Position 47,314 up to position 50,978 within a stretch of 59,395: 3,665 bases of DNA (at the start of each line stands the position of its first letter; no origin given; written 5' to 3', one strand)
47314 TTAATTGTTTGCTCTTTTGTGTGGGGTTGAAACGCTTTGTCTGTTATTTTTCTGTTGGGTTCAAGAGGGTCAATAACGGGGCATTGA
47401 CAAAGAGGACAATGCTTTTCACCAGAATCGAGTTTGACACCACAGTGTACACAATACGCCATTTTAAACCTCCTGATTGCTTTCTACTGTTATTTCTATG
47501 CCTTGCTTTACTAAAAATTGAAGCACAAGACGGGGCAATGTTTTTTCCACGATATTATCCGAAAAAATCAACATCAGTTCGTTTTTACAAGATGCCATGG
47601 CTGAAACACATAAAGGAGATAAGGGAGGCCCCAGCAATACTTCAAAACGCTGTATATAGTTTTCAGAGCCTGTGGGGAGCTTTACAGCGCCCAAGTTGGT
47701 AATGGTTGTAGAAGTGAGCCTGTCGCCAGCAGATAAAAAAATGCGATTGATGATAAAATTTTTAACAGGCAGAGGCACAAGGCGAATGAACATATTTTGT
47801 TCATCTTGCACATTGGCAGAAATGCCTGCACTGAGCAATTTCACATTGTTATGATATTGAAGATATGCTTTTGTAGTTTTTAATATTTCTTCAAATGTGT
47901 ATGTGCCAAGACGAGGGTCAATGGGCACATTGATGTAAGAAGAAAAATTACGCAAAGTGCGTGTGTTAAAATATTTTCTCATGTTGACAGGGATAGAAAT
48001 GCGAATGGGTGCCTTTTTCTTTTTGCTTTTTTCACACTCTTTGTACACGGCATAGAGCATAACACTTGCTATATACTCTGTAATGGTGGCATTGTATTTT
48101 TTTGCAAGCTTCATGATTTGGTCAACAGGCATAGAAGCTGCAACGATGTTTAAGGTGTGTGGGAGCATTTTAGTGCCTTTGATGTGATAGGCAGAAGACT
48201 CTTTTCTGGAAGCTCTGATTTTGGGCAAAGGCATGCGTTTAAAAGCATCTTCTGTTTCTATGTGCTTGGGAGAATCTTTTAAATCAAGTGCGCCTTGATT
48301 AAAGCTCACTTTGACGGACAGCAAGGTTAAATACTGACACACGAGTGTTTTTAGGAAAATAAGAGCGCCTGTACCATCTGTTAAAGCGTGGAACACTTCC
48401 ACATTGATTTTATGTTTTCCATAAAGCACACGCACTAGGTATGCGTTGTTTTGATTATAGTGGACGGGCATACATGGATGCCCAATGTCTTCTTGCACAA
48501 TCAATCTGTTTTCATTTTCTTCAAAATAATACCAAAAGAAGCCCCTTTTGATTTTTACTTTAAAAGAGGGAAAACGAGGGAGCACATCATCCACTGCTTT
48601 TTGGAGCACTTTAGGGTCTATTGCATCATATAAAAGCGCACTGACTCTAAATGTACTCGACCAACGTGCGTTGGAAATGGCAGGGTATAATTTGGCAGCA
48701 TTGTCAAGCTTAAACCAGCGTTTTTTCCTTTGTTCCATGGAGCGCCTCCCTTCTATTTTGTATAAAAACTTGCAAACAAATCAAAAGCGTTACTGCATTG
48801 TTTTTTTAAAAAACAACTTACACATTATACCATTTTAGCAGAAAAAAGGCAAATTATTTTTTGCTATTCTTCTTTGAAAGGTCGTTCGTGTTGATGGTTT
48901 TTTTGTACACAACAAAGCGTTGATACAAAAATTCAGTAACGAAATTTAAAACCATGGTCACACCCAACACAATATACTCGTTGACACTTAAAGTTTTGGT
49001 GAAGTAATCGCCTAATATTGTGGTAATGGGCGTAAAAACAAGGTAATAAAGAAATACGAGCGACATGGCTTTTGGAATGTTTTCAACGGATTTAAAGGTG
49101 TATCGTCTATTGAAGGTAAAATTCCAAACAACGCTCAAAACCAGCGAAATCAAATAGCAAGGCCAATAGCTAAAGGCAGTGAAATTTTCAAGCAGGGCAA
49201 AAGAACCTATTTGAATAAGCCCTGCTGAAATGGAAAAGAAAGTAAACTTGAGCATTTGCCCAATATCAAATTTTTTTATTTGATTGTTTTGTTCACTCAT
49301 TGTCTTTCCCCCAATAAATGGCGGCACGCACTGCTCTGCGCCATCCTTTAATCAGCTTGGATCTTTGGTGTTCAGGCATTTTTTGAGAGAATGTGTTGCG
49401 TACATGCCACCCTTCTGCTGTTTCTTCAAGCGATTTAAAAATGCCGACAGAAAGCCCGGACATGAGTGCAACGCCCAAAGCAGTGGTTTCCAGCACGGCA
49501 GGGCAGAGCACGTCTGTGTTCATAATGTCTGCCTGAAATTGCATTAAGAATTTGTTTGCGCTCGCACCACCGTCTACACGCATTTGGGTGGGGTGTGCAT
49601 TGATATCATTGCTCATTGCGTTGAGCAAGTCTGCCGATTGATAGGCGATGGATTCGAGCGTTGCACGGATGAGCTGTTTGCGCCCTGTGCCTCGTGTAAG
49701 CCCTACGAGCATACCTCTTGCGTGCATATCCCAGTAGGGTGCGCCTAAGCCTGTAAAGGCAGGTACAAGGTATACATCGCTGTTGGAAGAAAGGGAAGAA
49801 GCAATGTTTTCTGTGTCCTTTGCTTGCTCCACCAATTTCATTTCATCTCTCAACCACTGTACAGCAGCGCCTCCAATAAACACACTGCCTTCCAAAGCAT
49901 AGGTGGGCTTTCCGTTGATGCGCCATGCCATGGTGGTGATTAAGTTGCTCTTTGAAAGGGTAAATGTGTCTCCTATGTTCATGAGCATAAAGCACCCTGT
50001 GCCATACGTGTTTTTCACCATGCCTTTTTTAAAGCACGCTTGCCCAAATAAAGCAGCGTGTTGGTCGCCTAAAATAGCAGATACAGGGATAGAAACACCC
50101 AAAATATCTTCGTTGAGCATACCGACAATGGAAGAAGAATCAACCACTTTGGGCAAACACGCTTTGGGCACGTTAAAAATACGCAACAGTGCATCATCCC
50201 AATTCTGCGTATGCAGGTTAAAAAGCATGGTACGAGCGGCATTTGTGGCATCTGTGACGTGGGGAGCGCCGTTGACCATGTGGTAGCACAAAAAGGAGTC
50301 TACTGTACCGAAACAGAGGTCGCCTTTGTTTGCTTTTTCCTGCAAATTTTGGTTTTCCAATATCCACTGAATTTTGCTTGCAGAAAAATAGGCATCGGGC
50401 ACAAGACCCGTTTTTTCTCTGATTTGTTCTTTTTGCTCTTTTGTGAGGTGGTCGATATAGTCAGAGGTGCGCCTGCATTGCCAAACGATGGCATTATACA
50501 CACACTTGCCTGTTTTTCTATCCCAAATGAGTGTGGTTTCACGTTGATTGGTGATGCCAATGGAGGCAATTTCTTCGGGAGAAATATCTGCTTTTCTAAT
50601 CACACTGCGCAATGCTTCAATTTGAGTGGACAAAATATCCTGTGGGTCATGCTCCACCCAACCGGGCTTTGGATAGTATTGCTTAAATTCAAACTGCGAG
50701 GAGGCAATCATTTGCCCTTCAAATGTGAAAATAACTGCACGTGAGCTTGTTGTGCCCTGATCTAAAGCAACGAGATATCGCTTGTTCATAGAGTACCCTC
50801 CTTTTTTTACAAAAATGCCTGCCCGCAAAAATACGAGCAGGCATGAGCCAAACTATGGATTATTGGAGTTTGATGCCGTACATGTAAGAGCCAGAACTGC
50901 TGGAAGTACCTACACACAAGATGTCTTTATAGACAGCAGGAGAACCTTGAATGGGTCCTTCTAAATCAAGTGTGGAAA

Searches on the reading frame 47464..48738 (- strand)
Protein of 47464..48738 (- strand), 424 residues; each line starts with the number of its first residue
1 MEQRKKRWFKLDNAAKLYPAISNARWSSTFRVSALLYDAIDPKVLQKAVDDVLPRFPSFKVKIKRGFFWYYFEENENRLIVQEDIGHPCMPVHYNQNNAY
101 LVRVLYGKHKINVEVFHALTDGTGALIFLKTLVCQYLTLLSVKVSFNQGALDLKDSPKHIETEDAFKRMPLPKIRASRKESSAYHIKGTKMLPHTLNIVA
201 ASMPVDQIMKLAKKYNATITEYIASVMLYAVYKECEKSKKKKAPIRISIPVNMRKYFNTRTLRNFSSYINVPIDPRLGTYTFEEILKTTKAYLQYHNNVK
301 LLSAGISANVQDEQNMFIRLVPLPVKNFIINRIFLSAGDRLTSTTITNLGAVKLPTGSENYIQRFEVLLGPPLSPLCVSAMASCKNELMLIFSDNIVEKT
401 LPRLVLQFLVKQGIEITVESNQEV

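Call 11: search_protein_families(library=pfam, proteins=[window:47464-48738:-], max_evalue=0.00001)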
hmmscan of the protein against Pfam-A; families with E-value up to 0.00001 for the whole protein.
window:47464-48738:- (424 aa): 1 family
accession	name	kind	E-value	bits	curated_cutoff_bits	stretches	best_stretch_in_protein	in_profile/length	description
PF07247.17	AATase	-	9.7e-08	31.5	22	1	162-259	235-336/500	Alcohol acetyltransferase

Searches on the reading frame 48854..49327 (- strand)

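Call 11: search_protein_families(library=pfam, proteins=[window:48854-49327:-], max_evalue=0.00001)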
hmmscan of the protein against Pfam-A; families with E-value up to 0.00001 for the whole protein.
window:48854-49327:- (157 aa): 1 family
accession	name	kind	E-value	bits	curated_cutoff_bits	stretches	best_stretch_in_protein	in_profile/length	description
PF04138.20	GtrA_DPMS_TM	-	1.7e-10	41.6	26.1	1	27-140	1-116/117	GtrA/DPMS, transmembrane domain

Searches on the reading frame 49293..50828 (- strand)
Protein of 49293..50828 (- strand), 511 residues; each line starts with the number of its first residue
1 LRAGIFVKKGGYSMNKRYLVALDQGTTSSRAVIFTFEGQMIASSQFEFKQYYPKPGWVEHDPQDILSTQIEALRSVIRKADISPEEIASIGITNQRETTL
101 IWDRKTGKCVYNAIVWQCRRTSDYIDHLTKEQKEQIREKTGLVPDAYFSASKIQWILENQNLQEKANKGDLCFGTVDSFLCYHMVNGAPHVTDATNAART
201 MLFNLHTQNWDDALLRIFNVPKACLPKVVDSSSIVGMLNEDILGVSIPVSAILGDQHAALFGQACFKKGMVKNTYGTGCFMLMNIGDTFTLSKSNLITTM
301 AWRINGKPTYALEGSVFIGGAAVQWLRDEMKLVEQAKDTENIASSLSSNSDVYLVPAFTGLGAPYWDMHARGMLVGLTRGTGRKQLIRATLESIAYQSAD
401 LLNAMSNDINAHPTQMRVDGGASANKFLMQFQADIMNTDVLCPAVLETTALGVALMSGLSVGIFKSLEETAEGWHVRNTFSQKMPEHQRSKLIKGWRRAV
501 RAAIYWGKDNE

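Call 11: search_protein_families(library=pfam, proteins=[window:49293-50828:-], max_evalue=0.00001)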
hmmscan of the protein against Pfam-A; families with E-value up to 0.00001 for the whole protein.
window:49293-50828:- (511 aa): 2 families
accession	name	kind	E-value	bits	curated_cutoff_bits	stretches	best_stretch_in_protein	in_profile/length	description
PF00370.27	FGGY_N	-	1.9e-71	241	28.8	1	18-262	1-245/245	FGGY family of carbohydrate kinases, N-terminal domain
PF02782.22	FGGY_C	-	3.3e-37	128.7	27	1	272-457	2-194/198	FGGY family of carbohydrate kinases, C-terminal domain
